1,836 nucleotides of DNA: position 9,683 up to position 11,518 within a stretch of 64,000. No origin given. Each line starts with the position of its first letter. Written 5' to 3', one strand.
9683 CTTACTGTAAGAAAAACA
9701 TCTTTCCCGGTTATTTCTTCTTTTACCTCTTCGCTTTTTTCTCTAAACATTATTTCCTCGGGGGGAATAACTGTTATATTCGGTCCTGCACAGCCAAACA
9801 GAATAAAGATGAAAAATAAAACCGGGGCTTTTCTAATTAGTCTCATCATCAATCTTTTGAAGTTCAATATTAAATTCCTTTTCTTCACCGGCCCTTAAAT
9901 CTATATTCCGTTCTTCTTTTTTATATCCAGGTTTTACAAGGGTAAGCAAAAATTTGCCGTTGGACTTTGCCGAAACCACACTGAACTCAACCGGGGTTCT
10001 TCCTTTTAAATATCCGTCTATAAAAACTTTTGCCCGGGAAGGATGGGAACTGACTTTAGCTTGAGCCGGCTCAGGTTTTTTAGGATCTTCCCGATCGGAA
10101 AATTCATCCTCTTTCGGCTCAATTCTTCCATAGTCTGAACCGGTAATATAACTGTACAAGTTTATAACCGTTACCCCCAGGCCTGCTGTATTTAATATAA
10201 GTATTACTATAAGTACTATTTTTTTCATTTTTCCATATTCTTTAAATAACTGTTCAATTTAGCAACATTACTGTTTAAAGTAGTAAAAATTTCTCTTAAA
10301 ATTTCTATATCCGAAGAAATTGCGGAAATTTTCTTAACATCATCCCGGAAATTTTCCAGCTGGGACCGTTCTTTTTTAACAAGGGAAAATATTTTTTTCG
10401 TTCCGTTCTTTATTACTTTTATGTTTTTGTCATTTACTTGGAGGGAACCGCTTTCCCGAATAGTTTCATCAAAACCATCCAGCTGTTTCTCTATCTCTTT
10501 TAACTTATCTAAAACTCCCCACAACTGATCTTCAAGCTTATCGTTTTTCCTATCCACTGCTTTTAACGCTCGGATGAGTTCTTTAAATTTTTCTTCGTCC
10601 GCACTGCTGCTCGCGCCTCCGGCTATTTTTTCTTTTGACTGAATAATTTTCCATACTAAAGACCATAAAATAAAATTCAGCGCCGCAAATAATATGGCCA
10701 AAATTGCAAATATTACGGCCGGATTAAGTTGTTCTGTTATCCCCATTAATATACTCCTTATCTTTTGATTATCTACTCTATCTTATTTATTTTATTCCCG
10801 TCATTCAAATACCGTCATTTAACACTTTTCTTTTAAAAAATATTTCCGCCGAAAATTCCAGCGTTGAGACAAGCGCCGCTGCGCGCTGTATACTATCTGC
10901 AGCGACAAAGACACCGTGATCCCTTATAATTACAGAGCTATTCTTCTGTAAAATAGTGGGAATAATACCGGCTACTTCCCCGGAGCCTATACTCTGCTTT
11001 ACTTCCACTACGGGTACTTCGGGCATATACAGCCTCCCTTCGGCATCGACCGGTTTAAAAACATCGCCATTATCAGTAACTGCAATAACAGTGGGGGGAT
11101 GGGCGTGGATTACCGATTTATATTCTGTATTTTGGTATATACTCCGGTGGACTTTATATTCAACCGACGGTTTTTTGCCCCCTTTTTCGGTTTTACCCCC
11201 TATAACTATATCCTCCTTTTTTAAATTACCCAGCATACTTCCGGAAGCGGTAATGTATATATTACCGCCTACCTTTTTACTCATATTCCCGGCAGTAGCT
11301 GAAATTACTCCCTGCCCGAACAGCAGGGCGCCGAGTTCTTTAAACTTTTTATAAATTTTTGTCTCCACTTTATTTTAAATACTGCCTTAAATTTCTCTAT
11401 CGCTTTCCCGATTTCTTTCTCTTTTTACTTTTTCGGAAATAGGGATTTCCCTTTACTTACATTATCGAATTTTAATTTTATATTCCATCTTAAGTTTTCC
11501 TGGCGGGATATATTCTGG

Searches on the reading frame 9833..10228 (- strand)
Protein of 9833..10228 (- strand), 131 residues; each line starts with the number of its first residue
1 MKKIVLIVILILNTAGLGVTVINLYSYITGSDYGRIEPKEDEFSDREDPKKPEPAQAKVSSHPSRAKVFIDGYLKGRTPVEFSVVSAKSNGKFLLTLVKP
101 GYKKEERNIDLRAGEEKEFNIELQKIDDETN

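Call 12: search_protein_families(library=pfam, proteins=[window:9833-10228:-], max_evalue=0.001)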
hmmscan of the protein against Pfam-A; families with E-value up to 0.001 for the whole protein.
window:9833-10228:- (131 aa): 1 family
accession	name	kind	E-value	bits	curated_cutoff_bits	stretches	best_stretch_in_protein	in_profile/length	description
PF08308.17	PEGA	-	4.1e-13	49.5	20.8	1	58-125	5-69/71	PEGA domain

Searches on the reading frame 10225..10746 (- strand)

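Call 12: search_protein_families(library=pfam, proteins=[window:10225-10746:-], max_evalue=0.001)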
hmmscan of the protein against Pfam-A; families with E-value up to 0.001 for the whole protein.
window:10225-10746:- (173 aa): 1 family
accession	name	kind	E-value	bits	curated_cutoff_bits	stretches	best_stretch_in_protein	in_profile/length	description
PF05531.17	NPV_P10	-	0.00011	23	29.8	0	114-169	11-66/75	Nucleopolyhedrovirus P10 protein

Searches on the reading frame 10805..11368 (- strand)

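Call 12: search_protein_families(library=pfam, proteins=[window:10805-11368:-], max_evalue=0.001)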
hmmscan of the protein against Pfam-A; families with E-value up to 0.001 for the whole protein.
window:10805-11368:- (187 aa): 1 family
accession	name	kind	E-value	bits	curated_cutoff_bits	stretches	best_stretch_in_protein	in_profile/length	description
PF00596.27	Aldolase_II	-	3.5e-29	102.5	22.2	1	11-176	5-181/183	Class II Aldolase and Adducin N-terminal domain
